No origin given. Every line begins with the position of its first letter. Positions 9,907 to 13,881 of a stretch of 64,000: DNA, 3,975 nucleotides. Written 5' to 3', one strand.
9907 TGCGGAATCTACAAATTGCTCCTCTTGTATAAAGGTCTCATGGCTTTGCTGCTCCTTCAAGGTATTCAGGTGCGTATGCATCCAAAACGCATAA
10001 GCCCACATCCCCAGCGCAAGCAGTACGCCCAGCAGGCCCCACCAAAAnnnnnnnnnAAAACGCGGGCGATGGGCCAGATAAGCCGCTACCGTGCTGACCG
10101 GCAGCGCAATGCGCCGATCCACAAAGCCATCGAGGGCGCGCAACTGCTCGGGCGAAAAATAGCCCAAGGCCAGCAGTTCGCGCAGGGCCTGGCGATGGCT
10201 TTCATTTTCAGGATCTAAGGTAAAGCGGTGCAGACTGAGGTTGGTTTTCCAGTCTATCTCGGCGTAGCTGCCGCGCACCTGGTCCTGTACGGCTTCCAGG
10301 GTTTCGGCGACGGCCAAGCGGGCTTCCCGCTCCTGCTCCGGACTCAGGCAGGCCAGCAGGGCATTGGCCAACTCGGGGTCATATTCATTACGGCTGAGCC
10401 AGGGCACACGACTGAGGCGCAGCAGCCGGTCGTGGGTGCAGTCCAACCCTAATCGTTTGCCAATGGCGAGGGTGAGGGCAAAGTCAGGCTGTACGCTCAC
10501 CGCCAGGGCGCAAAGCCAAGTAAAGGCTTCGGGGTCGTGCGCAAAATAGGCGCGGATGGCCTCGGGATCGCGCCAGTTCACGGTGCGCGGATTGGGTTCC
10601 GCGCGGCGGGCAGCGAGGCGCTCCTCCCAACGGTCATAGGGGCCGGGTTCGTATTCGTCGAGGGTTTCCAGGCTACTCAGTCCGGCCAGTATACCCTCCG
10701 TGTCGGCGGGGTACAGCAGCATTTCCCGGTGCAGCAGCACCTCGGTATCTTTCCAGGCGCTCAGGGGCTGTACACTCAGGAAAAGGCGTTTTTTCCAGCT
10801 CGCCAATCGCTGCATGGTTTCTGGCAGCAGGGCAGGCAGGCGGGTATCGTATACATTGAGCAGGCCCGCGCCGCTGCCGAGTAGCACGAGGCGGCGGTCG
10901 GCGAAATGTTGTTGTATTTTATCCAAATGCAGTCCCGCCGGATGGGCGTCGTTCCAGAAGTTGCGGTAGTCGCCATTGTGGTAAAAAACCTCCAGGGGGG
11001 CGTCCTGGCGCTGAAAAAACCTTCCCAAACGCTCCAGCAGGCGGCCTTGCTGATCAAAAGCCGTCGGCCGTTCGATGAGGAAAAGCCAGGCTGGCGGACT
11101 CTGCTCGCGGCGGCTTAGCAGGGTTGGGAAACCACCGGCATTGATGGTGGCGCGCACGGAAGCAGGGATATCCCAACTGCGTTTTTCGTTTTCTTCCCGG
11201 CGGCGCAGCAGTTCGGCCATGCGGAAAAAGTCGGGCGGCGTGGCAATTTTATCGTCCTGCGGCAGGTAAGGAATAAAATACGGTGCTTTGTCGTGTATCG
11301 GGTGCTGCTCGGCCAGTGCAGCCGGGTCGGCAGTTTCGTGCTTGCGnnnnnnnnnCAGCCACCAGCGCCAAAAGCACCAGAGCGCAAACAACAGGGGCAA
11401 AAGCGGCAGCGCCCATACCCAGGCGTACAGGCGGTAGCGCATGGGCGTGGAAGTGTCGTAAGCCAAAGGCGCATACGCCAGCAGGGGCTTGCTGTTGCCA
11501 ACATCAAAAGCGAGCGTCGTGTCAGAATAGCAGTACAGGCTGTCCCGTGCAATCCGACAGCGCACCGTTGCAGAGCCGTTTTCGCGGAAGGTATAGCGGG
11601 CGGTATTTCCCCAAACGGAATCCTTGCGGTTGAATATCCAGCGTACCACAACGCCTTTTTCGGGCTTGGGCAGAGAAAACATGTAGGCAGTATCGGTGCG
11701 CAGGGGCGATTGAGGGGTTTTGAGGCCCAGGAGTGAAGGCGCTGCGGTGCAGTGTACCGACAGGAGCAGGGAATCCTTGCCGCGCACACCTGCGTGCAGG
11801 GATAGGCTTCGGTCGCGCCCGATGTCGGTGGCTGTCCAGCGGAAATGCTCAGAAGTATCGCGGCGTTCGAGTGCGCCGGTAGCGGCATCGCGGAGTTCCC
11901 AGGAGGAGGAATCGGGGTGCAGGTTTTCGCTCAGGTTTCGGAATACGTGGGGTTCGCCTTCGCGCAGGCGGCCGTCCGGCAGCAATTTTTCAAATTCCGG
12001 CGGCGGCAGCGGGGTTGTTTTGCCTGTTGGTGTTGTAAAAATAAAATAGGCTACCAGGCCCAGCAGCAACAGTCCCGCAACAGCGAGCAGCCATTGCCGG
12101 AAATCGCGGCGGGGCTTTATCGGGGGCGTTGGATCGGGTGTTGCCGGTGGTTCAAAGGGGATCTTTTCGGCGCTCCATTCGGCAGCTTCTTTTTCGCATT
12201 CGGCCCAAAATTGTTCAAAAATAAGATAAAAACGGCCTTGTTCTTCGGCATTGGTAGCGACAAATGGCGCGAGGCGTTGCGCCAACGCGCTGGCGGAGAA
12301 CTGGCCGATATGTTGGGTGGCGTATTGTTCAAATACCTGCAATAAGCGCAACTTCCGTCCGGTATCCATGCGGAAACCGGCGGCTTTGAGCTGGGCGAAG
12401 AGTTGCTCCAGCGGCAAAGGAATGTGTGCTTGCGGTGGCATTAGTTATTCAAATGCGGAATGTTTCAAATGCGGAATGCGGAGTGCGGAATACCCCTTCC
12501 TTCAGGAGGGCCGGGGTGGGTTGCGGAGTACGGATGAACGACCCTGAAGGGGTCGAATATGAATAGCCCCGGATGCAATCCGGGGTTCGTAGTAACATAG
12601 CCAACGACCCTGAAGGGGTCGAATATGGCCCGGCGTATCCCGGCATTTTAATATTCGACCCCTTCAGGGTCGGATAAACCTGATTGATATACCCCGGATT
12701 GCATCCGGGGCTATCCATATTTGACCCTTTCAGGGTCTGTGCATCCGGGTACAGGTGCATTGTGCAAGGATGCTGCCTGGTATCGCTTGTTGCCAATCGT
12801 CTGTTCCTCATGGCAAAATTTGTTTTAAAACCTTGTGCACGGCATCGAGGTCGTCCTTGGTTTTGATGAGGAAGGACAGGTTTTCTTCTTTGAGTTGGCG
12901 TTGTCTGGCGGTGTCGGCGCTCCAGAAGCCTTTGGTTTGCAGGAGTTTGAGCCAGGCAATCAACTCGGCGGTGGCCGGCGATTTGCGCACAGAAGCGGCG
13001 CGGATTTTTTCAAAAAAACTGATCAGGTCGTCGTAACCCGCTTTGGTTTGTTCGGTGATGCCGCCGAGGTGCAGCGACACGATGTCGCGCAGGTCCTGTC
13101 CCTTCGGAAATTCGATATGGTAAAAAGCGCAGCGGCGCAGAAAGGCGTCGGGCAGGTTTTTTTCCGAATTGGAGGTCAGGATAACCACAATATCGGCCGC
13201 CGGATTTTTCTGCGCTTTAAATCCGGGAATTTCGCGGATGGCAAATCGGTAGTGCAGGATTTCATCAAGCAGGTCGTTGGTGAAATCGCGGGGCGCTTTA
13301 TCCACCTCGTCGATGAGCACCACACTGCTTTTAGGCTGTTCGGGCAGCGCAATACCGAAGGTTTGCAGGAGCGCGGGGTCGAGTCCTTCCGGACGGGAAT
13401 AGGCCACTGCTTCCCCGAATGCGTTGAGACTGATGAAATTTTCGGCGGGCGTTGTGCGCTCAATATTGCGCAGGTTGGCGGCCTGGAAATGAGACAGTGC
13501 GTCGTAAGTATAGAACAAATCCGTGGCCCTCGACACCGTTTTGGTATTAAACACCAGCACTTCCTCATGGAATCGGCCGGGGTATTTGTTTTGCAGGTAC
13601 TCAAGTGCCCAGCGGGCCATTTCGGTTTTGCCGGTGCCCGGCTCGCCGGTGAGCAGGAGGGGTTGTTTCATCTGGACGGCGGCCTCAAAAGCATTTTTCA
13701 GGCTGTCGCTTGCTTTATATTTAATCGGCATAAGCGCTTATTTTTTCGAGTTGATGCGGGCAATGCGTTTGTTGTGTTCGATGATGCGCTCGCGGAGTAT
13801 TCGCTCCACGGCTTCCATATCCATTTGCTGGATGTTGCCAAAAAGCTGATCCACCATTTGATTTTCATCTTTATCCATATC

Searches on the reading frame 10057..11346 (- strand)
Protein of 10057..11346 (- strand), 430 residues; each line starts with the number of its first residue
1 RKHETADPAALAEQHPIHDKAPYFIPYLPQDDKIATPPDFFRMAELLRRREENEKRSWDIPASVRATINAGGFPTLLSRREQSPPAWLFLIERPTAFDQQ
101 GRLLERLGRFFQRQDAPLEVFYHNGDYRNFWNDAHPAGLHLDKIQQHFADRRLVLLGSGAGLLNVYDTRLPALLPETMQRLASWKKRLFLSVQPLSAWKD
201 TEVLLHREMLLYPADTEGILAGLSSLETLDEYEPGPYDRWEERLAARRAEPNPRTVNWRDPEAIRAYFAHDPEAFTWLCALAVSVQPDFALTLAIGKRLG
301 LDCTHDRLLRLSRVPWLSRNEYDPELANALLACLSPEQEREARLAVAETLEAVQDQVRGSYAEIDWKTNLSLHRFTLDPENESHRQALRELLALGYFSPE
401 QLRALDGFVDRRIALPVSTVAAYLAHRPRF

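Call 40: find_related_loci(query=A2, collection=genome_contigs, flank=7000)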
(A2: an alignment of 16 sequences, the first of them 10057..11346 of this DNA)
Query A2 (430 aa) in genome_contigs; peptide patterns used: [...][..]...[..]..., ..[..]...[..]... (x = any residue, [..] = any of these).
63 stretches matched a pattern; 37 encode a relative of the query (tblastn E <= 1e-3); 36 distinct loci.
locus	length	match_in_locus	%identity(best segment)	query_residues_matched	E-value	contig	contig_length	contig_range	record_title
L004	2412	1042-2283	56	10-423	2e-159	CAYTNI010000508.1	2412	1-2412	MAG TPA_asm: uncultured Saprospiraceae bacterium isolate binchicken_co176_20 genome assembly, contig: NODE_63906_length_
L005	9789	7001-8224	58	9-413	2e-142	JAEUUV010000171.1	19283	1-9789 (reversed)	MAG: Saprospiraceae bacterium isolate new MAG-364 k141_4029140, whole genome shotgun sequence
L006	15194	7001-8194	54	11-413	7e-139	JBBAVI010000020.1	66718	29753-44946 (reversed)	MAG: Saprospiraceae bacterium isolate EUL_319 ctg20-EUL_319, whole genome shotgun sequence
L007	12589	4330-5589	54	8-424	1e-137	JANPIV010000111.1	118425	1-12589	MAG: Saprospirales bacterium isolate VAR_61_metabat_508 VAR_61_k141_4266772, whole genome shotgun sequence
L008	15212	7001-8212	54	8-412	2e-127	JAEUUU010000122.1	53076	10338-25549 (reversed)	MAG: Saprospiraceae bacterium isolate new MAG-363 k141_364808, whole genome shotgun sequence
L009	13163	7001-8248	48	1-413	1e-125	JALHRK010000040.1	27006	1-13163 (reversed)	MAG: Saprospiraceae bacterium isolate maxbin.128_sub c_000000007735, whole genome shotgun sequence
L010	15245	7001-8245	48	1-413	1e-124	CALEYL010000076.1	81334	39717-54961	MAG TPA_asm: uncultured Saprospiraceae bacterium isolate SRR6227243_bin.63_CONCOCT_v1.1_MAG genome assembly, contig: ERZ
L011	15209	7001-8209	49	11-413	4e-123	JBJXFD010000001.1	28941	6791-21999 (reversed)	MAG: Saprospiraceae bacterium isolate F1F2.bin.554 k127_1633, whole genome shotgun sequence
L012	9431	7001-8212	47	11-414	6e-123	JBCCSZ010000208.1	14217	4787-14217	MAG: Bacteroidota bacterium isolate P01_D01_bin.68 k141_2162816_length_14217_cov_20.4277, whole genome shotgun sequence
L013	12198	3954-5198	53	2-413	1e-121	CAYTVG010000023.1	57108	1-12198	MAG TPA_asm: uncultured Saprospiraceae bacterium isolate SRP319275_co3_211 genome assembly, contig: NODE_732_length_5710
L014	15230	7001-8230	52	11-412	3e-121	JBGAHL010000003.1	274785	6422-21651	MAG: Saprospiraceae bacterium isolate MAG_MBR_H125.74 MBRH125-74_opera_contig_296, whole genome shotgun sequence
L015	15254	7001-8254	47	8-422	2e-119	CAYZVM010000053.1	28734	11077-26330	MAG TPA_asm: uncultured Saprospiraceae bacterium isolate SRP329715_co2_43 genome assembly, contig: NODE_3360_length_2873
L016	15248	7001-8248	47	1-416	5e-119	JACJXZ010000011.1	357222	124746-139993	MAG: Lewinellaceae bacterium isolate HK-STAS-BACT-25 HK-STAS-BACT-25_11, whole genome shotgun sequence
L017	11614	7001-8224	48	9-416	8e-118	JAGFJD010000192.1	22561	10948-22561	MAG: Phaeodactylibacter sp. isolate mag.14 k127_524857, whole genome shotgun sequence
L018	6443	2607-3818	54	8-412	3e-117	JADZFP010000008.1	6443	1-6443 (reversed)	MAG: Saprospiraceae bacterium isolate SJ871 c_000000015955, whole genome shotgun sequence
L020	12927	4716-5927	50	11-414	2e-114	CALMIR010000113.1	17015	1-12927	MAG TPA_asm: uncultured Saprospirales bacterium isolate SRR2107183_bin.93_CONCOCT_v1.1_MAG genome assembly, contig: ERZ7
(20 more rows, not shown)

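Call 45: predict_structure(alignment_id=A2)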
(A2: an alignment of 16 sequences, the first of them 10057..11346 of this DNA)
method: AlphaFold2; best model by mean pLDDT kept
length: 430 residues; sequences in the alignment: 16
mean_pLDDT: 81.5   pTM: 0.78
mean pLDDT of the five models: 81.5, 79.1, 70.2, 69.9, 59.4
residues with pLDDT >= 90: 183; 70-90: 178; 50-70: 28; < 50: 41
segments of 3 or more residues with pLDDT < 50: 1-5, 7-32, 51-56
pLDDT, mean of each block of 10 residues (from residue 1): 42 36 38 59 75 53 78 61 74 84 84 82 93 93 92 93 81 90 92 90 91 93 87 83 85 92 94 95 80 88 88 85 87 94 92 81 85 92 93 90 89 77 71
secondary structure, 60 per line:
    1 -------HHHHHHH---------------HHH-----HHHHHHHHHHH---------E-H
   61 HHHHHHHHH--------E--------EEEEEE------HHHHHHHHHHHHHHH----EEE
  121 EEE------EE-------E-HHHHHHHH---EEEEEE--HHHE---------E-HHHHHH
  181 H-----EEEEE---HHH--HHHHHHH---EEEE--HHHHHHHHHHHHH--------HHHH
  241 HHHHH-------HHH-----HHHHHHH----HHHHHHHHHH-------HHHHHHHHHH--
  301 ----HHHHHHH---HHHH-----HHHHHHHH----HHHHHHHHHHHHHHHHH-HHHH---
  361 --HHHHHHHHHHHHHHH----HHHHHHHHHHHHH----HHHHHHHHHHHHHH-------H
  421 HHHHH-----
elements in order: H8-14 H38-48 H60-69 E87-92 H99-113 E118-123 H141-148 E152-157 H175-181 E187-191 H200-206 E210-213 H216-228 H237-245 H261-267 H272-281 H289-298 H305-311 H315-318 H324-331 H336-352 H354-357 H363-377 H382-394 H399-412 H420-425

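Call 48: fold_search(model_id=the predicted structure, library=pdb)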
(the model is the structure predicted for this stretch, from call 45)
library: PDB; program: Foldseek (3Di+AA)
matches with E <= 10: 559; with E <= 0.001: 0
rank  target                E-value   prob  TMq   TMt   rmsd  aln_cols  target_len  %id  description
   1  6lk2_B                7.5e-03  0.72  0.18  0.21  17.3       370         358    9  Crystal structure of Providencia alcalifaciens 3-dehydroquinate synthase (DHQS) in complex with Mg2+, NAD and chloroge (released 2020-07-29)
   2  3qbe                  2.0e-02  0.57  0.17  0.20  17.4       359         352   12  Crystal structure of the 3-Dehydroquinate Synthase (aroB) from Mycobacterium tuberculosis (released 2012-01-18)
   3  7pqh_A                7.5e-02  0.16  0.17  0.08  20.1       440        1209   11  Cryo-EM structure of Saccharomyces cerevisiae TOROID (TORC1 Organized in Inhibited Domains). (released 2023-01-18)
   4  3zok_A                1.2e-01  0.28  0.19  0.22  16.5       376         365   10  Structure of 3-Dehydroquinate Synthase from Actinidia chinensis in complex with NAD (released 2013-08-21)
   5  6li1                  1.2e-01  0.25  0.17  0.16  21.7       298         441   11  Crystal structure of GPR52 ligand free form with flavodoxin fusion (released 2020-02-26)
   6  5oyn_C                1.3e-01  0.16  0.16  0.12  21.8       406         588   11  Crystal structure of D-xylonate dehydratase in holo-form (released 2018-01-24)
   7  7u5t_B                1.4e-01  0.20  0.18  0.14  19.2       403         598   11  Structure of DHQS/EPSPS dimer from Candida albicans Aro1 (released 2022-05-04)
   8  7z0s_G                1.6e-01  0.21  0.18  0.27  16.9       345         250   11  Structure of the Escherichia coli formate hydrogenlyase complex (anaerobic preparation, without formate dehydrogenase  (released 2022-09-28)
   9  8oy4_A                1.6e-01  0.14  0.17  0.17  20.1       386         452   11  Time-resolved SFX structure of the class II photolyase complexed with a thymine dimer (300 ps pump-probe delay) (released 2023-11-22)
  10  6li0                  1.8e-01  0.23  0.17  0.17  23.2       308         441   13  Crystal structure of GPR52 in complex with agonist c17 (released 2020-02-26)
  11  5yvr                  1.9e-01  0.15  0.17  0.18  17.1       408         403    7  Crystal Structure of the H277A mutant of ADH/D1, an archaeal halo-thermophilic Red Sea brine pool alcohol dehydrogenase (released 2017-12-27)
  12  7ple_A                2.4e-01  0.77  0.21  0.37   7.0       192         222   12  ArsH of Paracoccus denitrificans (released 2021-10-27)
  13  1xlt_F                2.4e-01  0.63  0.20  0.39   7.1       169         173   13  Crystal structure of Transhydrogenase [(domain I)2:domain III] heterotrimer complex (released 2005-04-05)
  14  5oxd                  2.4e-01  0.13  0.16  0.14  16.2       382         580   10  Complex of a C. perfringens O-GlcNAcase with a fragment hit (released 2018-05-16)
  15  7cvp_B                2.5e-01  0.20  0.17  0.25  19.0       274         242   11  The Crystal Structure of human PHGDH from Biortus. (released 2020-09-09)
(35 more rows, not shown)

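Call 49: search_solved_structures(query=A2, max_evalue=1)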
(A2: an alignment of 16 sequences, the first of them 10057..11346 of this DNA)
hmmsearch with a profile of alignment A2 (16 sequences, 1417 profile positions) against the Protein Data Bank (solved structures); distinct sequences matched with E-value up to 1: 34.
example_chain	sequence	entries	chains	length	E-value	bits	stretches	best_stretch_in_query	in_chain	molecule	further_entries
5hha_A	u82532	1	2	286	4.7e-39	137.5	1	1177-1415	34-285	PvdO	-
6muj_A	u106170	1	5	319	1.6e-38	135.7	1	1182-1414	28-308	Formylglycine-generating enzyme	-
2q17_A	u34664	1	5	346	2e-38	135.4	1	1181-1414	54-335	formylglycine generating enzyme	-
2y3c_A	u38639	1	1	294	2.5e-37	131.7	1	1190-1414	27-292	TREPONEMA DENTICOLA VARIABLE PROTEIN 1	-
31dc_A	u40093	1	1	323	5.8e-35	123.9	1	1182-1414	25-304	Formylglycine-generating enzyme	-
2aft_X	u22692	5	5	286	8e-35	123.4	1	1183-1414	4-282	Sulfatase modifying factor 1 | Sulfatase-modifying factor 1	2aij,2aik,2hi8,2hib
5ssy_A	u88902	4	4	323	9e-35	123.3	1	1182-1414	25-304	Formylglycine-generating enzyme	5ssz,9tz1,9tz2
1y1e_X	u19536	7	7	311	9.2e-35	123.2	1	1182-1414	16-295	C-alpha-formyglycine-generating enzyme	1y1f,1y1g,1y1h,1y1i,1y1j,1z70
2aii_X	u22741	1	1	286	1.2e-34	122.8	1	1183-1414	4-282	Sulfatase modifying factor 1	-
2afy_X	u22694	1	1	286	1.8e-34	122.2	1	1183-1414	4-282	Sulfatase modifying factor 1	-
5nxl_A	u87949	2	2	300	2e-34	122.1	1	1181-1414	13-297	Non-specific serine/threonine protein kinase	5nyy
6s07_A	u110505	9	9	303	2.1e-34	122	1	1181-1414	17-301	Formylglycine-generating enzyme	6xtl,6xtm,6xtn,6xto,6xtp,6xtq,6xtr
5ssx_A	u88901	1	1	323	2.7e-34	121.7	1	1182-1414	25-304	Formylglycine-generating enzyme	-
8aru_A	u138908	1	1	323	6.6e-34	120.4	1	1182-1414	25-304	Formylglycine-generating enzyme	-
7spq_A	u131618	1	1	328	7.6e-29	103.6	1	1208-1414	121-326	Serine/threonine kinase ToxD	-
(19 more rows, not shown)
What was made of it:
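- Closest known: DGR variable proteins with an FGE-type C-type-lectin fold. Same: The adjacent domain has the same fold (family profile against TvpA, E=2.5e-37, call 49) and a C-terminal hypervariable stretch with changes at codon positions 1 and 2.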

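Call 61: search_protein_families(library=pfam, proteins=[L020:8097-8543:+, L020:8527-9513:+, L020:9871-10851:-, L020:10957-12603:-, L020:3612-7928:+], max_evalue=0.001)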
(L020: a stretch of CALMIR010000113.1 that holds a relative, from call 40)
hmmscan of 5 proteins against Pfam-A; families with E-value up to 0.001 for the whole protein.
L020:8097-8543:+ (148 aa): 1 family
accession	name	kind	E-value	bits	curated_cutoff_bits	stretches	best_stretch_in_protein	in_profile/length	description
PF00570.28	HRDC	-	7e-17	61.6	23.8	1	77-142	3-68/68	HRDC domain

L020:8527-9513:+ (328 aa): 1 family
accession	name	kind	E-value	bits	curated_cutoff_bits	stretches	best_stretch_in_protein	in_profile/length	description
PF00078.32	RVT_1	-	2.4e-15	57.2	29.6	1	95-265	32-204/205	Reverse transcriptase (RNA-dependent DNA polymerase)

L020:9871-10851:- (326 aa): 1 family
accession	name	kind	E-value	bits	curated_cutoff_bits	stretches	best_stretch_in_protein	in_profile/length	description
PF13384.12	HTH_23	-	0.00056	20.1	24.6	0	287-318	4-34/50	Homeodomain-like domain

L020:10957-12603:- (548 aa): 3 families
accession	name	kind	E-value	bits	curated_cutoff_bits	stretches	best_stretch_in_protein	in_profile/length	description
PF07497.18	Rho_RNA_bind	-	6e-35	119.3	27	1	183-255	2-72/73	Rho termination factor, RNA-binding domain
PF00006.31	ATP-synt_ab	-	1.7e-29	103.5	29.5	1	288-494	1-212/213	ATP synthase alpha/beta family, nucleotide-binding domain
PF07498.18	Rho_N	-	8.2e-12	45.3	24.9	1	7-47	2-42/43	Rho termination factor, N-terminal domain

L020:3612-7928:+ (1438 aa): 3 families
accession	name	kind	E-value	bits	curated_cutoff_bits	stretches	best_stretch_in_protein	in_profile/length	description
PF03781.23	FGE-sulfatase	-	3e-58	197.9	23.3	1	1185-1437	3-255/255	Sulfatase-modifying factor enzyme 1-like domain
PF07584.16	BatA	-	0.00083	20.2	25.9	0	101-137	7-40/77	Aerotolerance regulator N-terminal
PF02412.23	TSP_3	-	0.00097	19.2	25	0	1121-1140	15-34/36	Thrombospondin type 3 repeat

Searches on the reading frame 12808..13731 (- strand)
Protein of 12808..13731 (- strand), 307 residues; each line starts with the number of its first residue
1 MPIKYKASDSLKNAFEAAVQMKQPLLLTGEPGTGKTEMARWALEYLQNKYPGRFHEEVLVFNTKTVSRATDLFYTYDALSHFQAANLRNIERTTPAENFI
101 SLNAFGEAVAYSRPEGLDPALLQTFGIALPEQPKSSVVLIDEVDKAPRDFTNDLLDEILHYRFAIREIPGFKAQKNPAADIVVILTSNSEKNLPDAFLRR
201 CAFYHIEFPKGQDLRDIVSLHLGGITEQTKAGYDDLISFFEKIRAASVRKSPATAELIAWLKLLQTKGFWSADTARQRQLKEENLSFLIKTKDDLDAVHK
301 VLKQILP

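Call 5: search_protein_families(library=pfam, proteins=[window:12808-13731:-], max_evalue=1)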
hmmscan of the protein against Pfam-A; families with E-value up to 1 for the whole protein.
window:12808-13731:- (307 aa): 23 families
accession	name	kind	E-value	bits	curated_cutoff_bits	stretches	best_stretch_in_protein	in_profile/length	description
PF07728.20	AAA_5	-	3.5e-09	37.2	22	1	24-200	1-138/139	AAA domain (dynein-related subfamily)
PF00004.35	AAA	-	1.8e-08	35.3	21.2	2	132-202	55-124/131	ATPase family associated with various cellular activities (AAA)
PF13401.12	AAA_22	-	8.9e-08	33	27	1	22-155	5-105/130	AAA domain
PF13191.12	AAA_16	-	6.2e-06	27.2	32.6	1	9-150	10-148/167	AAA ATPase domain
PF07724.20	AAA_2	-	4.5e-05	24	27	1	134-156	75-97/166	AAA domain (Cdc48 subfamily)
PF14532.12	Sigma54_activ_2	-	0.00025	21.7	25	1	7-41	6-40/138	Sigma-54 interaction domain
PF20720.3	nSTAND3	-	0.00076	19.6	27.2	1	13-79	9-75/155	Novel STAND NTPase 3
PF12775.13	AAA_7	-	0.00077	19.5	25.8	1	14-69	25-77/181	P-loop containing dynein motor region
PF13245.12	AAA_19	-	0.00082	20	25.1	1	20-156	9-112/134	AAA domain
PF00158.32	Sigma54_activat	-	0.0017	18.5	20.2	1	8-44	8-44/168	Sigma-54 interaction domain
PF05729.18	NACHT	-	0.0028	17.9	26.7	1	24-152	2-99/167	NACHT domain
PF13177.12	DNA_pol3_delta2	-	0.004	17.6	27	0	175-207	126-158/161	DNA polymerase III, delta subunit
PF24883.2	NPHP3_N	-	0.0061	17.2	24.8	1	23-62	23-59/164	Nephrocystin 3, N-terminal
PF01078.27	Mg_chelatase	-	0.023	14.5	20.3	1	9-46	9-46/207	Magnesium chelatase, subunit ChlI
PF03266.21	NTPase_1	-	0.025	14.9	23.9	1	25-51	2-31/168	NTPase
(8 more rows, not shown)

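Call 6: search_protein_families(library=ncbifam, proteins=[window:12808-13731:-], max_evalue=1)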
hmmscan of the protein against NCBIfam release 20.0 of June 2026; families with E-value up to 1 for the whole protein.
window:12808-13731:- (307 aa): 24 families
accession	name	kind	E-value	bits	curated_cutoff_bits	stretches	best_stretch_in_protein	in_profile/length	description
NF047784.1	MadB_ATPase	equivalog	6.1e-23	81.4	475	2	133-302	137-297/298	MadB family AAA-type ATPase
NF042959.1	IteA_antiphage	equivalog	1.4e-05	24.4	510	1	16-46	119-149/367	anti-phage ATPase IteA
TIGR00678.1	holB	equivalog_domain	0.00016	21.3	180.6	1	12-48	5-40/188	DNA polymerase III subunit delta'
TIGR02639.1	ClpA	equivalog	0.0031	15.8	993.15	1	135-189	557-606/734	ATP-dependent Clp protease ATP-binding subunit ClpA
NF038308.1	RNA_repair_RtcR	equivalog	0.0032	16.4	650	1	17-42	199-224/530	RNA repair transcriptional activator RtcR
NF041006.2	cell_div_CdvC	equivalog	0.0033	16.4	650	1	132-248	196-311/370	cell division protein CdvC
TIGR02928.1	TIGR02928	subfamily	0.0074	15.2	181.3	1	10-53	26-71/366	orc1/cdc6 family replication initiation protein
TIGR01448.2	helicase_RecD2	equivalog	0.0076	14.4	500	1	9-49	319-358/713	SF1B family DNA helicase RecD2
NF004310.0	PRK05707.1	equivalog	0.017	14.5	280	0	11-51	11-51/328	DNA polymerase III subunit delta'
TIGR02397.1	dnaX_nterm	equivalog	0.045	13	250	1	9-40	24-54/355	DNA polymerase III subunit gamma/tau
NF005926.0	PRK07940.1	equivalog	0.051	12.9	300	0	13-40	28-55/394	DNA polymerase III subunit delta'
TIGR02903.1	spore_lon_C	equivalog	0.06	11.8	678.8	1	21-56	174-209/615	Lon family ATP-dependent protease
TIGR03345.1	VI_ClpV1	equivalog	0.072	11.3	884.95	0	136-152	670-686/852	type VI secretion system ATPase TssH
NF003232.0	PRK04195.2-2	equivalog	0.073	11.9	701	1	20-43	34-56/480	replication factor C large subunit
NF003069.1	PRK03992.1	subfamily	0.077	12.1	500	0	19-40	162-183/379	proteasome-activating nucleotidase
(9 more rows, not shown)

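Call 9: search_protein_families(library=padloc, proteins=[window:12808-13731:-], max_evalue=0.01)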
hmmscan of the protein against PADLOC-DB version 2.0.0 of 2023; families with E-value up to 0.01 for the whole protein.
window:12808-13731:- (307 aa): 12 families
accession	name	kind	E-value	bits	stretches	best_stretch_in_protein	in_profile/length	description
PDLC02196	IetA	-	4.5e-08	30.9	1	15-42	115-142/374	-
PDLC00915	TRIP13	-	7.9e-07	26.8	0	24-40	65-81/302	TRIP13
PDLC04140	mad8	-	1.4e-05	22.8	1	14-76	19-74/314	mads_8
PDLC01994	RtcR_PspF1--CARF_AAA_HTH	-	1.8e-05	22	1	8-49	164-208/468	-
PDLC00914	TRIP13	-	4.1e-05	21.2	0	176-230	184-239/302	TRIP13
PDLC02195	IetA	-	0.00019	18.8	1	5-42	123-157/395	-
PDLC03920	MkoA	-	0.00024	17.5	1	9-51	618-660/1112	-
PDLC03838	DolB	-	0.00033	18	0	25-47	169-191/375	-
PDLC04606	PDC-M37B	-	0.0013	16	0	25-49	177-201/390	-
PDLC01993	RtcR--CARF_AAA_HTH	-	0.0029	14.1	1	17-45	199-227/523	-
PDLC05079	PDC-S73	-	0.0045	13.8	1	5-51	175-221/752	-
PDLC00144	GajB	-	0.0052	13.4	1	12-65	17-70/559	UrvD helicase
